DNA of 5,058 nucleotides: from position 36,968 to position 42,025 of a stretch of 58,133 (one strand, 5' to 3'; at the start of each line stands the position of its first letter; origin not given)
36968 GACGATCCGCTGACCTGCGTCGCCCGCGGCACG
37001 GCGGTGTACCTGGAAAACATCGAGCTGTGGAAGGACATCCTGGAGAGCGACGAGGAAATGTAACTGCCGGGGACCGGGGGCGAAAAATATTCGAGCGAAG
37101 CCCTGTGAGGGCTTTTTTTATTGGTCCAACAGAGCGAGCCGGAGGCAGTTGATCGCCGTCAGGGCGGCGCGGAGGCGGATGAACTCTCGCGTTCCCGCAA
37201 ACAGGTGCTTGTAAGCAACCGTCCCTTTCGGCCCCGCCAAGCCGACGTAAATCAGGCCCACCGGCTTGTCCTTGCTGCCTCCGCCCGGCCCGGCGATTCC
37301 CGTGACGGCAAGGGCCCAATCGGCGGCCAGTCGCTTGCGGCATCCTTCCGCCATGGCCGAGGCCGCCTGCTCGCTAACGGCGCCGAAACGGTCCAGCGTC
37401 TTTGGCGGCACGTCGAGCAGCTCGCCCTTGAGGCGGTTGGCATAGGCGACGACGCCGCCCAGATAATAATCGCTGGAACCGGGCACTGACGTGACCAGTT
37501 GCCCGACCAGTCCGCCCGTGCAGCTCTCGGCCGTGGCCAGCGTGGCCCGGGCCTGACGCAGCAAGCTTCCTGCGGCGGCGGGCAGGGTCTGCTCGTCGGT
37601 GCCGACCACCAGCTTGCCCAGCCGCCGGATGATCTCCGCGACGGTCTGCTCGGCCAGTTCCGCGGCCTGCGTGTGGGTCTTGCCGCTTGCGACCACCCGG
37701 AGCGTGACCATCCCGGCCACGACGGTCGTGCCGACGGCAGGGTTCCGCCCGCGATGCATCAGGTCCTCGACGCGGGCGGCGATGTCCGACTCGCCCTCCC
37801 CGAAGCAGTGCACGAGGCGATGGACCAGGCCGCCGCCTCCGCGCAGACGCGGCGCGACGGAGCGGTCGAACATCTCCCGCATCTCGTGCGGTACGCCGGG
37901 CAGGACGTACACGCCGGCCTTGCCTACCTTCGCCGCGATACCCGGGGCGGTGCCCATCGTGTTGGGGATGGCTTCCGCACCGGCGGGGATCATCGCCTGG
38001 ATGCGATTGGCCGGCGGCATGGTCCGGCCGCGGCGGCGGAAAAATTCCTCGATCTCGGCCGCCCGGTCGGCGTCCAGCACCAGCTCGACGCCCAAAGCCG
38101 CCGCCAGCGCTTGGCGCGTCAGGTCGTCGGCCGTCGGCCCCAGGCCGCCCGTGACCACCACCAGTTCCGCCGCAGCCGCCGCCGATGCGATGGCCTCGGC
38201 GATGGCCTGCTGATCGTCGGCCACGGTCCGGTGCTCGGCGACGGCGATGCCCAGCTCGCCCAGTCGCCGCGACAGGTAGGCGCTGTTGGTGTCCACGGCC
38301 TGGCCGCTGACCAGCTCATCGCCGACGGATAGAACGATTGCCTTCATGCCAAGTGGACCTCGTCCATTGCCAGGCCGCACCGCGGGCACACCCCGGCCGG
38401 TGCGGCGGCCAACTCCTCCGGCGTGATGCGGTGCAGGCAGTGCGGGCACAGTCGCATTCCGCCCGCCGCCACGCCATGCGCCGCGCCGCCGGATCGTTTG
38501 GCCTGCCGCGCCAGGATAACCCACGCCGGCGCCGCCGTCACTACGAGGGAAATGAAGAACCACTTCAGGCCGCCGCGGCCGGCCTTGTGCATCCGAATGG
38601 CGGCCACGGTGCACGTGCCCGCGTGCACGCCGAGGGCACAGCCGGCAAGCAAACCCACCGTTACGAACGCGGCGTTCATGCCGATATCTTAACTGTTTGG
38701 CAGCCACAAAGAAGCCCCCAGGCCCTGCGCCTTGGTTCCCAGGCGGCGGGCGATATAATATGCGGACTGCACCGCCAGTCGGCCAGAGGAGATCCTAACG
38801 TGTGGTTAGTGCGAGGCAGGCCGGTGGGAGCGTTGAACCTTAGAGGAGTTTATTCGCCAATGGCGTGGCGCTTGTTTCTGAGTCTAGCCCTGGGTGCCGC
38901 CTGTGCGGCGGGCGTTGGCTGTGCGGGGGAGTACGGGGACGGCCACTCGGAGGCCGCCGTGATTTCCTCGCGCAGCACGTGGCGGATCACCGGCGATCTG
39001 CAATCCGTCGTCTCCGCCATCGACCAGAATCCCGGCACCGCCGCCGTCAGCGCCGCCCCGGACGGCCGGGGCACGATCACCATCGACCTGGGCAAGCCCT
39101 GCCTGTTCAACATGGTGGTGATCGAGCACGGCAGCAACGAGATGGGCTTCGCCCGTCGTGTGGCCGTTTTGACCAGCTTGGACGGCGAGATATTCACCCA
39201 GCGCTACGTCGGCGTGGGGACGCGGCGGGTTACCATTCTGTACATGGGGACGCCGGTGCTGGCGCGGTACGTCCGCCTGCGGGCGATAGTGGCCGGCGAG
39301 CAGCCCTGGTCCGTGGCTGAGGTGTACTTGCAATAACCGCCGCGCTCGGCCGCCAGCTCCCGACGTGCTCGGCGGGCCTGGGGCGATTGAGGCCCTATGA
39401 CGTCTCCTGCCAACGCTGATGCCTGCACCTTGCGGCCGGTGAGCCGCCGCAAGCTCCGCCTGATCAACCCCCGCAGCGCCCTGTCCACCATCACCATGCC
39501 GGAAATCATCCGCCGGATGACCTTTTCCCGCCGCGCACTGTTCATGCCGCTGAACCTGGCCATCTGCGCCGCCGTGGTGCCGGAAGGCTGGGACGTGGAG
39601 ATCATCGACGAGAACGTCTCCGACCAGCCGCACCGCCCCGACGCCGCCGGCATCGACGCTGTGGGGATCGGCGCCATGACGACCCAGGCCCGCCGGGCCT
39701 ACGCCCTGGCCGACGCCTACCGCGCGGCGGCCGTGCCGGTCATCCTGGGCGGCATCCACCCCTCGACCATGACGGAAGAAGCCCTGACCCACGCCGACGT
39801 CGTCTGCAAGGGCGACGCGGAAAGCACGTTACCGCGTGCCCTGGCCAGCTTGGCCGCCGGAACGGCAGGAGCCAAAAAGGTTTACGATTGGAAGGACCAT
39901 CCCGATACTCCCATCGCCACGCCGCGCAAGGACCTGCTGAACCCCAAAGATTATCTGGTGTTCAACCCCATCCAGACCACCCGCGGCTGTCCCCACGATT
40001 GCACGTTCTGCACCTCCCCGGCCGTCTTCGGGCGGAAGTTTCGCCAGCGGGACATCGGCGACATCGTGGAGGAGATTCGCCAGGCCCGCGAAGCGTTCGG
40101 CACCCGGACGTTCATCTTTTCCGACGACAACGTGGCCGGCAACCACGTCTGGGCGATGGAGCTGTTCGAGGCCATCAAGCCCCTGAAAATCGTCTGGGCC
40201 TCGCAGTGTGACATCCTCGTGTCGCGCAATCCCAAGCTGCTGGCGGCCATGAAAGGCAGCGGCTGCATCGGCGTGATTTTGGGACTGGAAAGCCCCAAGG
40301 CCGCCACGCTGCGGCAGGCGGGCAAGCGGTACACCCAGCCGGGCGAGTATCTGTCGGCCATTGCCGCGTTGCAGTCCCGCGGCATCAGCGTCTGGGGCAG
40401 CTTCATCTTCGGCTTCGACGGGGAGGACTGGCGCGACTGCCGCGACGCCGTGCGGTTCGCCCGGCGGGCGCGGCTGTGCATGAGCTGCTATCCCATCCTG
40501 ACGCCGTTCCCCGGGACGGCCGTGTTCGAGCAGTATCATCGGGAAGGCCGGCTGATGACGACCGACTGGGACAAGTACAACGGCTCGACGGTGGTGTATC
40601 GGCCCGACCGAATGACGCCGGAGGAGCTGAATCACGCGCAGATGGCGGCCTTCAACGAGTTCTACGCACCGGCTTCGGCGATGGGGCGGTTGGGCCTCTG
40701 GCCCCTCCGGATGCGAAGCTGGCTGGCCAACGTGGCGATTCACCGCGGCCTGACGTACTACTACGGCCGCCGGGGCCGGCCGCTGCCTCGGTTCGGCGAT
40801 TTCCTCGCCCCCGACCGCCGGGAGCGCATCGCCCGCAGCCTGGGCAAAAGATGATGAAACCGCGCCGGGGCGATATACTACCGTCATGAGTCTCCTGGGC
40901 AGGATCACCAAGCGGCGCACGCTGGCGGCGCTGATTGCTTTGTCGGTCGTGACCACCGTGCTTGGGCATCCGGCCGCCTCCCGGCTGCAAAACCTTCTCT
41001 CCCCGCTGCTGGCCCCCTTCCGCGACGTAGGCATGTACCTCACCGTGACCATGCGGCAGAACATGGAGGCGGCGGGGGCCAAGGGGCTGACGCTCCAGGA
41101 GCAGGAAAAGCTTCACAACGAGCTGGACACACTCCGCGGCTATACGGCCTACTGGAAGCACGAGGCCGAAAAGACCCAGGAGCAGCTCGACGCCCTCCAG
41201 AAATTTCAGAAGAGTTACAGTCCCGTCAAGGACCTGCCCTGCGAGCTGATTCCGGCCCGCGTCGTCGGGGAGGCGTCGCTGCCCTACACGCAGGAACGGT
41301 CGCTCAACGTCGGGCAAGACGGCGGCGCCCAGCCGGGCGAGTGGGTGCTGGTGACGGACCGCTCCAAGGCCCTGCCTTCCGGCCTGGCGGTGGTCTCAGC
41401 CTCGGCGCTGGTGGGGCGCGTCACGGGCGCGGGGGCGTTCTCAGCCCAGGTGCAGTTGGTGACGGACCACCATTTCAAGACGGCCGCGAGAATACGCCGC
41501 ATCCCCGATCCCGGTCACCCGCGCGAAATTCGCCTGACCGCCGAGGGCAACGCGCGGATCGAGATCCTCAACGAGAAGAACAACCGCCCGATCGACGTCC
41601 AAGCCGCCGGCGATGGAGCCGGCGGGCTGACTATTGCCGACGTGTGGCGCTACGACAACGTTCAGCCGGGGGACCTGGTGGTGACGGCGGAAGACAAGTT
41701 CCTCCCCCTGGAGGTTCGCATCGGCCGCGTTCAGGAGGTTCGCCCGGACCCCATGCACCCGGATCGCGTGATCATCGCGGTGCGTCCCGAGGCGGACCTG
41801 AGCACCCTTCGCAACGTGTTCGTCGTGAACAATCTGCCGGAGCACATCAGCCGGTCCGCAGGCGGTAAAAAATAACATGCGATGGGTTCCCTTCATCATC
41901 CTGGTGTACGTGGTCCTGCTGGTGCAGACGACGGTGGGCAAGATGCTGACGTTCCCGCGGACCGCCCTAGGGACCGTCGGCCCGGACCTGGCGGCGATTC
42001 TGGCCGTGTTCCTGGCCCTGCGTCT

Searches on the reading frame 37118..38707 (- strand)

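Call 7: search_protein_families(library=pfam, proteins=[window:37118-38707:-], max_evalue=0.001)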
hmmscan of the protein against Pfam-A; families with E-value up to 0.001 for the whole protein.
window:37118-38707:- (529 aa): 3 families
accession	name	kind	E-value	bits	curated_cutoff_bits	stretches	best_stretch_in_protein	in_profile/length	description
PF02464.23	CinA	-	9.8e-55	184.9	23.5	1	373-524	2-153/155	Competence-damaged protein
PF00994.29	MoCF_biosynth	-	2.5e-38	131.4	26.6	1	125-289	2-143/144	Probable molybdopterin binding domain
PF18146.6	CinA_KH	-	5.7e-17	62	27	1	296-369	1-73/73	Damage-inducible protein CinA KH domain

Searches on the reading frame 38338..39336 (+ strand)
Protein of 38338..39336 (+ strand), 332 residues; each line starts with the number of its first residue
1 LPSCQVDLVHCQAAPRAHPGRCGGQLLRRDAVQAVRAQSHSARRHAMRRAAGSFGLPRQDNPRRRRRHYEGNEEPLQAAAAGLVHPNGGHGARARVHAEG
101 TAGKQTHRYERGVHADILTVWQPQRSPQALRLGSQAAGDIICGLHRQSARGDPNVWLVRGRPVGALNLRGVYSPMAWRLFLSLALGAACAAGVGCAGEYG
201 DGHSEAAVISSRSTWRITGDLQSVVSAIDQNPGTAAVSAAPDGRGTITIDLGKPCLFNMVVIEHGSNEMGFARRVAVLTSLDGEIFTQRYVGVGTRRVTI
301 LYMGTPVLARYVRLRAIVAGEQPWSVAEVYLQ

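Call 7: search_protein_families(library=pfam, proteins=[window:38338-39336:+], max_evalue=0.001)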
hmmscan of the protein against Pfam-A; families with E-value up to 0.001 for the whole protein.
window:38338-39336:+ (332 aa): 2 families
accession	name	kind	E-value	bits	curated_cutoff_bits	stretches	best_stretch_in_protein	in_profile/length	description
PF00754.31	F5_F8_type_C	-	4.7e-09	36.9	28.2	1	225-325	15-122/127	F5/8 type C domain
PF22633.2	F5_F8_type_C_2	-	0.00014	22.8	27.8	1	227-314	2-91/91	NedA-like, galactose-binding domain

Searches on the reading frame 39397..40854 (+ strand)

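Call 7: search_protein_families(library=pfam, proteins=[window:39397-40854:+], max_evalue=0.001)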
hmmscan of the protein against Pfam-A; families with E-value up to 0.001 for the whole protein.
window:39397-40854:+ (485 aa): 2 families
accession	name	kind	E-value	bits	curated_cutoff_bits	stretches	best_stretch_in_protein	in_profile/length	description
PF04055.27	Radical_SAM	-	6.4e-20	72.4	29.5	1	192-355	1-166/166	Radical SAM superfamily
PF02310.24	B12-binding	-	4.4e-14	52.8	32.1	1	49-147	12-119/121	B12 binding domain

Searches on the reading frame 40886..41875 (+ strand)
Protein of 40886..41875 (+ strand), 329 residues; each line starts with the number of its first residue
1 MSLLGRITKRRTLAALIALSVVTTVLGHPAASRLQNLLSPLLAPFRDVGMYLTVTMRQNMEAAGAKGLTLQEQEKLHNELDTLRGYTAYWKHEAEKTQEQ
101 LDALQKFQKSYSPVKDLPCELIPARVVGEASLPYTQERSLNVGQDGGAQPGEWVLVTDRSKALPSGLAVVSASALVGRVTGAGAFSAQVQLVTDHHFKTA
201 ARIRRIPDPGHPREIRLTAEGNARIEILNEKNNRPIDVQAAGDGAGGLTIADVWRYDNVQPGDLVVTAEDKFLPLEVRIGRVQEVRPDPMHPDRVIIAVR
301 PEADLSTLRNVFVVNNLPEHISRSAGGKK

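Call 18: search_protein_families(library=pfam, proteins=[window:40886-41875:+], max_evalue=0.001)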
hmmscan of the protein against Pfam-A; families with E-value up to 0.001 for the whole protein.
window:40886-41875:+ (329 aa): 1 family
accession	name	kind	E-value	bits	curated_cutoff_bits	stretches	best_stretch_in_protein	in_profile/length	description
PF04085.20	MreC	-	3.9e-18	66.1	28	1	165-314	25-146/147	Rod shape-determining protein MreC, barrel core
